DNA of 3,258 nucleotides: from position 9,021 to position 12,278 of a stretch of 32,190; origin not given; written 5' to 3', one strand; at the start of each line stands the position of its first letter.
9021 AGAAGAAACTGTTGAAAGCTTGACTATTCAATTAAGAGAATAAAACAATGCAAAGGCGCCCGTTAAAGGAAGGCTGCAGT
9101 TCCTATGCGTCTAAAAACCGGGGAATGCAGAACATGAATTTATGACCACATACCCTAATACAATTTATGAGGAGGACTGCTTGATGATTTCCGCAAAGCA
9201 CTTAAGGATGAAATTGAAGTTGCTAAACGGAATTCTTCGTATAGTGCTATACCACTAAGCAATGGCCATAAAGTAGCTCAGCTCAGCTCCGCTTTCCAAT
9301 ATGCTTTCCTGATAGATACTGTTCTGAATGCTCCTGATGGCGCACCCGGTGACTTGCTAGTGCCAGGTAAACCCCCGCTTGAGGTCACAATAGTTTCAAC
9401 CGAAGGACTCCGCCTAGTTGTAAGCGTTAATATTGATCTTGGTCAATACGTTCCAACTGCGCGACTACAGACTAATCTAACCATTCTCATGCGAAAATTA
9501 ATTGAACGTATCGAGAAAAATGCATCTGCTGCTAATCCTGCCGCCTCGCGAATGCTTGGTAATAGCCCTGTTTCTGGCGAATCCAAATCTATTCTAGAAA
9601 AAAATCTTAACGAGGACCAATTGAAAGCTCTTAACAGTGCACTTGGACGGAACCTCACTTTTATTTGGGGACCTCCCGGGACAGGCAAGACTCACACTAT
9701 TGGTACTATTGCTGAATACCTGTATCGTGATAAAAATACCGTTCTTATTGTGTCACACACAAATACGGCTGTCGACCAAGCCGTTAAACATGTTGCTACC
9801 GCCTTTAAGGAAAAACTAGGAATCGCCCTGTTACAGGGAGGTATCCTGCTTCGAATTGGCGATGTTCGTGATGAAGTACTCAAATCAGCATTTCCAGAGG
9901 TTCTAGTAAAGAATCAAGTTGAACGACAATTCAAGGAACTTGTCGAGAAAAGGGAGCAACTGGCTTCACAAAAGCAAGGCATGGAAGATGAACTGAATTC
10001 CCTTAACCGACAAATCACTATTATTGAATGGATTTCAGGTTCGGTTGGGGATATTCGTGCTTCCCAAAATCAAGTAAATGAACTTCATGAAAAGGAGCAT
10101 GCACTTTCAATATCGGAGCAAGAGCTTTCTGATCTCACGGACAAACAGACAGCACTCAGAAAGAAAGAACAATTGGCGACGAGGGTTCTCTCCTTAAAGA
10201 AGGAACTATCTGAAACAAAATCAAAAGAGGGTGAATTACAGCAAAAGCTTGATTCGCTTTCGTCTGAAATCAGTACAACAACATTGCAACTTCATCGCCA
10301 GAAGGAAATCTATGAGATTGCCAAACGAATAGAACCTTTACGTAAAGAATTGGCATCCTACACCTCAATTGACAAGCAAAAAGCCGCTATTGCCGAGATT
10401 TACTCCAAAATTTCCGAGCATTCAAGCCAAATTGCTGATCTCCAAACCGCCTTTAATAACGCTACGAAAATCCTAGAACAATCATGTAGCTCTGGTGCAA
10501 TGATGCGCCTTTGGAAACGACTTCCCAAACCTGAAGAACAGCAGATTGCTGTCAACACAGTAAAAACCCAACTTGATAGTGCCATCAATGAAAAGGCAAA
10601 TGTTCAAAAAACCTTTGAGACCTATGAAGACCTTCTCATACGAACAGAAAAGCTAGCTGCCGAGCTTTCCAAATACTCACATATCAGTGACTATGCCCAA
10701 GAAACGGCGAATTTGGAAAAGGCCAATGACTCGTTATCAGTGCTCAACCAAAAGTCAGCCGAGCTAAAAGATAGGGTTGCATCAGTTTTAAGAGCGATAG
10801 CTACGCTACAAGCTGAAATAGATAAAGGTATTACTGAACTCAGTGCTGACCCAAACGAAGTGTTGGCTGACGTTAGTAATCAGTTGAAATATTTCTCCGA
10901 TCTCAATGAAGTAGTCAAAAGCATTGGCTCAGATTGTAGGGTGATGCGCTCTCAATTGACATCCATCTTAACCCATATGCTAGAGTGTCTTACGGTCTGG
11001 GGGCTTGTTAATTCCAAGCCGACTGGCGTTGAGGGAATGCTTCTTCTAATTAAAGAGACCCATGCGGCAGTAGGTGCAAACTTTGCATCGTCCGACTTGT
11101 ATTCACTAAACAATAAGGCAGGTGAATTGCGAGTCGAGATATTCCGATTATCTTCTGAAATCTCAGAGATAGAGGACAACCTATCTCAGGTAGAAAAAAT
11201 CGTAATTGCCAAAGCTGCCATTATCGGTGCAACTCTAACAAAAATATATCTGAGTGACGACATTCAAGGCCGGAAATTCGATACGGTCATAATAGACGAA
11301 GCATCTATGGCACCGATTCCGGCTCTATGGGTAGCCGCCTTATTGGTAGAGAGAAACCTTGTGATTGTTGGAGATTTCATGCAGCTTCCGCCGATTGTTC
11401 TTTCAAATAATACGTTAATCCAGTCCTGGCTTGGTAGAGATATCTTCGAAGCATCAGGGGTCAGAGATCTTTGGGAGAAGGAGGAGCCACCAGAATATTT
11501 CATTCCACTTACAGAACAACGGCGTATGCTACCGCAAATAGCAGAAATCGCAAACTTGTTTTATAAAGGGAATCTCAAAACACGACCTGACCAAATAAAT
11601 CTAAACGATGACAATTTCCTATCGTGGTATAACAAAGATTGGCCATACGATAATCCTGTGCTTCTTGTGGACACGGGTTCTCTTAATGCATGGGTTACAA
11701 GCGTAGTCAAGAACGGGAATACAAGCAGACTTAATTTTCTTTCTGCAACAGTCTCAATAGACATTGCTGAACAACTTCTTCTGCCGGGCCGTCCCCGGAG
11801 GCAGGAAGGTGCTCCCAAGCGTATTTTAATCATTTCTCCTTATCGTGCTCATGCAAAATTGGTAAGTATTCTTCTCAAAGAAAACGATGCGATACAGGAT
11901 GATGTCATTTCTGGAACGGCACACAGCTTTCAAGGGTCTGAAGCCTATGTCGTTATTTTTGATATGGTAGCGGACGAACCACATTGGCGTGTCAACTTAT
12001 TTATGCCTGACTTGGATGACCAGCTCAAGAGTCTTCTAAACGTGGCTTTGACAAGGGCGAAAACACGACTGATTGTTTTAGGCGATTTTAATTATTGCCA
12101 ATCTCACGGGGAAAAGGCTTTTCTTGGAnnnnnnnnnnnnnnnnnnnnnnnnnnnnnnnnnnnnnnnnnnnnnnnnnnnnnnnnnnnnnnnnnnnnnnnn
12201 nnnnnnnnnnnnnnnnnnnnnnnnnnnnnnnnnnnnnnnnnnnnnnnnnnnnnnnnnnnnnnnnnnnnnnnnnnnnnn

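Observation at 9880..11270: ~430-aa coiled-coil insertion between helicase motifs Ia and II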

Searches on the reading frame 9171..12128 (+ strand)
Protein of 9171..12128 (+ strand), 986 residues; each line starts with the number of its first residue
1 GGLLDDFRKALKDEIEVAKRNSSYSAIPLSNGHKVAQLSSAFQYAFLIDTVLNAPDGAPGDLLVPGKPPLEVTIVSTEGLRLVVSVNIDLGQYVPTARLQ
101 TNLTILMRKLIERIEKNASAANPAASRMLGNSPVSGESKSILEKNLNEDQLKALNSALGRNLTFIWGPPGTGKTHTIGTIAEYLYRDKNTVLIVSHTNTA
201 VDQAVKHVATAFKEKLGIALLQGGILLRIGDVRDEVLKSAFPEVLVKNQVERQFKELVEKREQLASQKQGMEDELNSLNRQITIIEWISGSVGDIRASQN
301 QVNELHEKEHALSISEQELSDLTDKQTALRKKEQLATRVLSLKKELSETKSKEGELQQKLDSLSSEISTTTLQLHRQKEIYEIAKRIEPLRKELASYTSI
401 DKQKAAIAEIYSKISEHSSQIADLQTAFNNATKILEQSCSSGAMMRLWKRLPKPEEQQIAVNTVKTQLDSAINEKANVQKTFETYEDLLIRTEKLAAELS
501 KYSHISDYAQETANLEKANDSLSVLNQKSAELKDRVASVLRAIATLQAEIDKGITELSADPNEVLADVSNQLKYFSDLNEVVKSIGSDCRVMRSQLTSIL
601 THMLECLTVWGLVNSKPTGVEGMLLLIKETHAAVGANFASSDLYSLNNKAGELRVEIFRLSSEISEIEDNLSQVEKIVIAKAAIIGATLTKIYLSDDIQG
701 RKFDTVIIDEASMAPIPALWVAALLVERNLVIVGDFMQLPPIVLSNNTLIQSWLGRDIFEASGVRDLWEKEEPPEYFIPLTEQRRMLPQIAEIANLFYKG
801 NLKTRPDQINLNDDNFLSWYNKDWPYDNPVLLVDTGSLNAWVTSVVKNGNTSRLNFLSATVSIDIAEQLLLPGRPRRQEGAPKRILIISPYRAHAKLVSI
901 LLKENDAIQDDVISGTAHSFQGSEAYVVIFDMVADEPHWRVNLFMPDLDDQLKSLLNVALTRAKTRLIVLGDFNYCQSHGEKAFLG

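Call 24: predict_structure(alignment_id=A1)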
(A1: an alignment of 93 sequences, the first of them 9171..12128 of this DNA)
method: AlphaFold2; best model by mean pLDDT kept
length: 986 residues; sequences in the alignment: 93
mean_pLDDT: 86.2   pTM: 0.65
mean pLDDT of the five models: 86.2, 85.0, 84.5, 82.7, 82.5
residues with pLDDT >= 90: 348; 70-90: 594; 50-70: 43; < 50: 1
segments of 3 or more residues with pLDDT < 50: none
pLDDT, mean of each block of 10 residues (from residue 1): 88 87 75 84 87 68 89 82 89 89 80 92 96 95 88 96 95 93 94 91 92 91 93 86 92 87 88 86 86 89 90 85 78 81 80 79 77 78 80 81 81 84 86 83 73 83 86 84 84 81 79 79 80 81 81 80 81 84 87 88 85 84 91 86 86 88 87 90 94 88 96 94 96 93 90 94 95 96 90 92 76 83 92 84 64 81 95 85 91 88 91 91 90 69 82 91 94 85 80
secondary structure, 60 per line:
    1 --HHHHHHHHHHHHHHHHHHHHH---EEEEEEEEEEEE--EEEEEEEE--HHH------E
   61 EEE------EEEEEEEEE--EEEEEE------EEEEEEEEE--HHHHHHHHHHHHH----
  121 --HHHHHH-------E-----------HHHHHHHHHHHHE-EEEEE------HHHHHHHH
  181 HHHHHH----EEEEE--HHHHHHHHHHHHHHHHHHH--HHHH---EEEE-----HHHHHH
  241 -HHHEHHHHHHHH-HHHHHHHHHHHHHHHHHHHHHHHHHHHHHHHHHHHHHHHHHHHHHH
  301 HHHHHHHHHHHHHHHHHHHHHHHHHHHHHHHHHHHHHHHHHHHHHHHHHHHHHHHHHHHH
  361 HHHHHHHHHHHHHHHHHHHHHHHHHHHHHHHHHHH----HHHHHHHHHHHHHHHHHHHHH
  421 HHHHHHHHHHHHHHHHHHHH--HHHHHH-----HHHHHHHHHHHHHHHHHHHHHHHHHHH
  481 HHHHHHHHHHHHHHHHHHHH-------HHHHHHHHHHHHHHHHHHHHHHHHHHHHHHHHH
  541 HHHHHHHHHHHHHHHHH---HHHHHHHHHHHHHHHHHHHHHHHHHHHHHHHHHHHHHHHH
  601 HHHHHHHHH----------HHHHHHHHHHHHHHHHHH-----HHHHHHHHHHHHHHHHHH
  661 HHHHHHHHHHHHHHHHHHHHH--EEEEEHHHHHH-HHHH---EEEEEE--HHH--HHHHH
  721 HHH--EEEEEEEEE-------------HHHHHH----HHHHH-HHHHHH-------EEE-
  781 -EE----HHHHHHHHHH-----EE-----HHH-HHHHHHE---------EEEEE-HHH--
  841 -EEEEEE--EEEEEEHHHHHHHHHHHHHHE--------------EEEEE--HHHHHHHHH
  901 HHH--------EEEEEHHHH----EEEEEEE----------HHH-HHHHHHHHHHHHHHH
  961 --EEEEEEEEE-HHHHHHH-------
elements in order (helices of 4 or more, strands of 3 or more residues): H3-23 E27-38 E41-48 E60-63 E70-78 E81-86 E93-101 H104-116 H123-128 H148-159 E162-166 H173-186 E191-195 H198-216 H219-222 E226-229 H235-240 H246-253 H255-395 H400-440 H443-448 H454-500 H508-557 H561-609 H620-637 H643-681 E684-688 H689-694 H696-699 E703-708 H716-723 E726-734 H748-753 H758-762 H764-769 E777-779 H788-797 H814-819 E830-834 E842-847 E850-855 H856-869 E885-889 H892-903 E912-916 H917-920 E925-931 H946-960 E963-971 H973-979

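Call 28: fold_search(model_id=the predicted structure, library=pdb)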
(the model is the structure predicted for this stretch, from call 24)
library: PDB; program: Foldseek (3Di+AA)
matches with E <= 10: 1422; with E <= 0.001: 123
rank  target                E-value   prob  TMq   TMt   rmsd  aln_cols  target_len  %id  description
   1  8ftm_B                3.8e-23  1.00  0.40  0.52  33.0      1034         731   15  Setx-ssRNA-ADP-SO4 complex (released 2023-10-25)
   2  8ftm_A                5.0e-22  1.00  0.39  0.52  37.4      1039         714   14  Setx-ssRNA-ADP-SO4 complex (released 2023-10-25)
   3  8rd3_A                9.1e-21  1.00  0.42  0.62  32.5      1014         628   13  Crystal structure of Saccharomyces cerevisiae Nmd4 protein bound to Upf1 helicase domain (released 2024-08-14)
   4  2xzo_A                1.1e-20  1.00  0.43  0.65  29.8      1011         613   13  Upf1 helicase - RNA complex (released 2011-03-30)
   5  2xzl_A                2.3e-20  1.00  0.41  0.53  30.9      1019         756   13  Upf1-RNA complex (released 2011-03-30)
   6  2wjv_A                6.1e-20  1.00  0.43  0.54  14.1      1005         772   13  Crystal structure of the complex between human nonsense mediated decay factors UPF1 and UPF2 (released 2009-07-07)
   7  2xzp                  7.1e-20  1.00  0.43  0.65  28.5      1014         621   13  Upf1 helicase (released 2011-03-30)
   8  2gk6_A                1.6e-19  1.00  0.43  0.68  20.6      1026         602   13  Structural and Functional insights into the human Upf1 helicase core (released 2007-01-09)
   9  4b3f                  1.6e-19  1.00  0.42  0.62  25.8      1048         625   13  crystal structure of Ighmbp2 helicase (released 2012-09-26)
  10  4b3g_B                2.5e-19  1.00  0.42  0.65  22.6      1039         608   14  crystal structure of Ighmbp2 helicase in complex with RNA (released 2012-09-26)
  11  4b3g_A                3.0e-19  1.00  0.41  0.63  29.5      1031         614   14  crystal structure of Ighmbp2 helicase in complex with RNA (released 2012-09-26)
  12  5ean_A                3.9e-19  1.00  0.40  0.38  29.8      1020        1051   13  Crystal structure of Dna2 in complex with a 5' overhang DNA (released 2015-11-18)
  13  9qwn_A                5.3e-19  1.00  0.44  0.53  25.3      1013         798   13  Human UPF1 in complex with the histone stem loop RNA (released 2025-12-03)
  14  2gjk                  6.2e-19  1.00  0.44  0.68  28.3      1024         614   13  Structural and functional insights into the human Upf1 helicase core (released 2007-01-09)
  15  5eaw_A                8.0e-19  1.00  0.40  0.38  24.8      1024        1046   13  Crystal structure of Dna2 nuclease-helicase (released 2015-11-18)
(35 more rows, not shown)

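Call 33: find_related_loci(query=A1, collection=genome_contigs, flank=10000)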
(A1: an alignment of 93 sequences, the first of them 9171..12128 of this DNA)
Query A1 (986 aa) in genome_contigs; peptide patterns used: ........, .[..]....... (x = any residue, [..] = any of these).
600 stretches matched a pattern (row limit reached: there are more); 69 encode a relative of the query (tblastn E <= 1e-3); 69 distinct loci.
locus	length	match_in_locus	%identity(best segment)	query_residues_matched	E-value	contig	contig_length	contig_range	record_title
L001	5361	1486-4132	36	2-986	9e-169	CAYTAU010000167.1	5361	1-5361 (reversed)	MAG TPA_asm: uncultured Bacteroidales bacterium isolate SRP191223_co1_49 genome assembly, contig: NODE_21755_length_5361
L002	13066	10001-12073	38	46-974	3e-48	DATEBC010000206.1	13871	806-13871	MAG TPA_asm: Sedimentisphaerales bacterium isolate SMAG_U8234 k141_53567, whole genome shotgun sequence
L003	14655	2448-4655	31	9-985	6e-42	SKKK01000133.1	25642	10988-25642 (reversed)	MAG: Planctomycetaceae bacterium isolate CSSed162cmA_153 CSSed16-2cmA-3156, whole genome shotgun sequence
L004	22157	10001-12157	31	9-978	2e-41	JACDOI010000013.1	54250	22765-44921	MAG: Bacillota bacterium isolate GB_MAG17_124 c_000000000466, whole genome shotgun sequence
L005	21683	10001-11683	33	25-975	1e-40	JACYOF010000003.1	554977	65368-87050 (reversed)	Bacillus thuringiensis strain s1930 strain_1930_contig3, whole genome shotgun sequence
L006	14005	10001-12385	36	1-975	2e-40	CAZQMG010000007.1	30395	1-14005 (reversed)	MAG TPA_asm: uncultured Clostridia bacterium isolate binchicken_co262_90 genome assembly, contig: NODE_1352_length_30395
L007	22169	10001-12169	32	9-975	3e-40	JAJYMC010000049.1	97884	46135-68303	MAG: Bacillota bacterium isolate DBS2-4.bin104 NODE_288_length_97884_cov_2.21121, whole genome shotgun sequence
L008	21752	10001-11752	32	4-979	4e-39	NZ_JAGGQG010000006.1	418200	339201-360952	Bacillus sp. ISL-18 ISL18_7, whole genome shotgun sequence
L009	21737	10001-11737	31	3-977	3e-38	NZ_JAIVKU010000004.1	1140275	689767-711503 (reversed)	Guptibacillus hwajinpoensis strain SaN0-1 SaN0-1_ctg004, whole genome shotgun sequence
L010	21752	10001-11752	30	4-979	7e-37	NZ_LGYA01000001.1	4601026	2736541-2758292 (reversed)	Peribacillus butanolivorans strain DSM 18926 super1, whole genome shotgun sequence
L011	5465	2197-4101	30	3-975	6e-34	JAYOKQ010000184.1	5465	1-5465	MAG: Gemmatimonadota bacterium isolate 139572_S173_metabat_bins_2.tsv.085 NODE_11684_length_5465_cov_4.158410, whole gen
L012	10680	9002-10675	34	14-931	1e-33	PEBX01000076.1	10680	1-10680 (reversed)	MAG: Candidatus Carbobacillus altaicus isolate AL32 NODE_374_length_10680_cov_327.529_ID_980011, whole genome shotgun se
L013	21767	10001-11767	31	4-983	2e-33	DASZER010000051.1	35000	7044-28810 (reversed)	MAG TPA_asm: Frankiaceae bacterium isolate SMAG_U6499 k141_431792, whole genome shotgun sequence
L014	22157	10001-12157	34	7-975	9e-33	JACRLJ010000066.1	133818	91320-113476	MAG: Candidatus Hydrogenedentota bacterium isolate NC_groundwater_1878_Pr3_B-0.1um_59_9 SR2-18-B1_coassembly_3495, whole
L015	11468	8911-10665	31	10-983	4e-33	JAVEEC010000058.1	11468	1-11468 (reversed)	MAG: Frankiaceae bacterium isolate BP_191 scaffold_866520, whole genome shotgun sequence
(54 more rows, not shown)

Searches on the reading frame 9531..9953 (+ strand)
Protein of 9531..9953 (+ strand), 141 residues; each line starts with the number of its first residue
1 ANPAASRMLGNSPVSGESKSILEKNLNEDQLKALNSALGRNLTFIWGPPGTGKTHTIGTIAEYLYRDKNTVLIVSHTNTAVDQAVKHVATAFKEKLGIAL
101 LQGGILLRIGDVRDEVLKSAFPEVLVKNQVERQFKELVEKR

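Call 42: search_protein_families(library=padloc, proteins=[window:9531-9953:+], max_evalue=0.01)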
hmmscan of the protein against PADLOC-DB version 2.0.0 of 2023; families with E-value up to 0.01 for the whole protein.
window:9531-9953:+ (141 aa): 29 families (the best 25 are shown)
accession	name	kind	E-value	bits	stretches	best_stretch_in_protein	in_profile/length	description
PDLC03920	MkoA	-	3.3e-18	63.4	1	2-140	595-721/1112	-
PDLC03921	MkoA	-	1.4e-15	54.2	1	23-136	1024-1133/1607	-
PDLC05035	PDC-S53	-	3e-08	30.2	1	28-91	500-559/900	-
PDLC04140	mad8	-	1.6e-06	25.9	1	40-88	27-70/314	mads_8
PDLC05009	PDC-S37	-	1.7e-06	24.1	1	37-82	306-350/1550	-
PDLC04173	GajB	-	4.7e-05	20.5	1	42-83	11-51/471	-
PDLC02195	IetA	-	6.7e-05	20.3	1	11-64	109-161/395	-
PDLC02196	IetA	-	8e-05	20.2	1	18-64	101-146/374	-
PDLC01734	typeIV_RecD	-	0.00015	18.2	1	25-83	339-397/763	RecD_0_IVD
PDLC02350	AbiO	-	0.00034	17.5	1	26-79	179-231/468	AbiO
PDLC00127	GajB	-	0.00045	16.9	1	22-86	5-70/594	UrvD helicase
PDLC00136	GajB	-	0.00071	16.6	1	26-89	6-68/570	UrvD helicase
PDLC03924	MkoC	-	0.00072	15.7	1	26-95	249-328/1136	-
PDLC05065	PDC-S68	-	0.00099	14.9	1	18-77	598-657/1221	-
PDLC05064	PDC-S68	-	0.001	14.8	1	26-80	686-740/1273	-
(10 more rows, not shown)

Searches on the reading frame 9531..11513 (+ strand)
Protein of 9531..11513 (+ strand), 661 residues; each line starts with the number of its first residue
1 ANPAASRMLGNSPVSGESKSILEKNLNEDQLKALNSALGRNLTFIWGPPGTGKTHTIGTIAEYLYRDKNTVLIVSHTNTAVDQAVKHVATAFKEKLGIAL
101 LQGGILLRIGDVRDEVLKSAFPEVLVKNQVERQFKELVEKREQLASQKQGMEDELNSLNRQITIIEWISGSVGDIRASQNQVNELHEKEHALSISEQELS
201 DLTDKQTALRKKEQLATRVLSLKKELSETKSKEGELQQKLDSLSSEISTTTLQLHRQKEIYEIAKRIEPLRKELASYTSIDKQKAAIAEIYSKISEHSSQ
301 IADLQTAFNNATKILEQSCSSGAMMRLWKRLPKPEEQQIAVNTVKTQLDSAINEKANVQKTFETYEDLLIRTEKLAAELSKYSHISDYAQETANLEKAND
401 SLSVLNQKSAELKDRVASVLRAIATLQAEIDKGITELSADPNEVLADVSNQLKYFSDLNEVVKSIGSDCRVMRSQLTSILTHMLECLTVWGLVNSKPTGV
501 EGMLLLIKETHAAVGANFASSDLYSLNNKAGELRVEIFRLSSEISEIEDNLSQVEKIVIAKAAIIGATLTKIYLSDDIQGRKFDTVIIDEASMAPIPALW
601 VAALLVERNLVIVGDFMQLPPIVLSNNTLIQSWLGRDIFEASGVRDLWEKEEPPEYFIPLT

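Call 76: search_solved_structures(query=window:9531-11513:+, max_evalue=0.01, show_alignments=3)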
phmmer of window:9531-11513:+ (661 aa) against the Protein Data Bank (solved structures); distinct sequences matched with E-value up to 0.01: 27.
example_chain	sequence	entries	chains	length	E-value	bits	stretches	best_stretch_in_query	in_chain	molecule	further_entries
2xzo_A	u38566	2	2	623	1.3e-12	50.7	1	25-88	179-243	REGULATOR OF NONSENSE TRANSCRIPTS 1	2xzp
2gjk_A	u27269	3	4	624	1.3e-12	50.7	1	25-88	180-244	Regulator of nonsense transcripts 1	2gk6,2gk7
6ej5_A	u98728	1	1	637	1.4e-12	50.7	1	25-88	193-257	Regulator of nonsense transcripts 1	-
9qwn_A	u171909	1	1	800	2.5e-12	49.8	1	25-88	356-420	Isoform 2 of Regulator of nonsense transcripts 1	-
2wjv_A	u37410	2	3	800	2.5e-12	49.8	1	25-88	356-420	REGULATOR OF NONSENSE TRANSCRIPTS 1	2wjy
8rd3_A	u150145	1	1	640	8.1e-12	48.2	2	25-85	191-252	ATP-dependent helicase NAM7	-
2xzl_A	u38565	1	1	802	1.3e-11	47.5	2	25-85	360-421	ATP-DEPENDENT HELICASE NAM7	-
9qdq_A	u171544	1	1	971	2.2e-11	46.7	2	25-85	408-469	ATP-dependent helicase NAM7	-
5eax_A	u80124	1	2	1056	1.8e-09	40.4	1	22-89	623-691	DNA replication ATP-dependent helicase/nuclease DNA2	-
5eaw_A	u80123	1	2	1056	1.8e-09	40.4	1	22-89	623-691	DNA replication ATP-dependent helicase/nuclease DNA2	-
5ean_A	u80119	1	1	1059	1.8e-09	40.4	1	22-89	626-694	DNA replication ATP-dependent helicase/nuclease DNA2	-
4b3g_A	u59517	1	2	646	1e-08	37.9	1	533-630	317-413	DNA-BINDING PROTEIN SMUBP-2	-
4b3f_X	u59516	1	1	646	1.1e-08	37.8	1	533-630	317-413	DNA-BINDING PROTEIN SMUBP-2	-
5mzn_A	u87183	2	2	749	1.6e-06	30.6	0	25-70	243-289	Helicase SEN1,Helicase SEN1 | Helicase SEN1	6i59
8ftm_A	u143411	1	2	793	1.9e-06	30.4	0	546-628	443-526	5'-3' RNA helicase-like protein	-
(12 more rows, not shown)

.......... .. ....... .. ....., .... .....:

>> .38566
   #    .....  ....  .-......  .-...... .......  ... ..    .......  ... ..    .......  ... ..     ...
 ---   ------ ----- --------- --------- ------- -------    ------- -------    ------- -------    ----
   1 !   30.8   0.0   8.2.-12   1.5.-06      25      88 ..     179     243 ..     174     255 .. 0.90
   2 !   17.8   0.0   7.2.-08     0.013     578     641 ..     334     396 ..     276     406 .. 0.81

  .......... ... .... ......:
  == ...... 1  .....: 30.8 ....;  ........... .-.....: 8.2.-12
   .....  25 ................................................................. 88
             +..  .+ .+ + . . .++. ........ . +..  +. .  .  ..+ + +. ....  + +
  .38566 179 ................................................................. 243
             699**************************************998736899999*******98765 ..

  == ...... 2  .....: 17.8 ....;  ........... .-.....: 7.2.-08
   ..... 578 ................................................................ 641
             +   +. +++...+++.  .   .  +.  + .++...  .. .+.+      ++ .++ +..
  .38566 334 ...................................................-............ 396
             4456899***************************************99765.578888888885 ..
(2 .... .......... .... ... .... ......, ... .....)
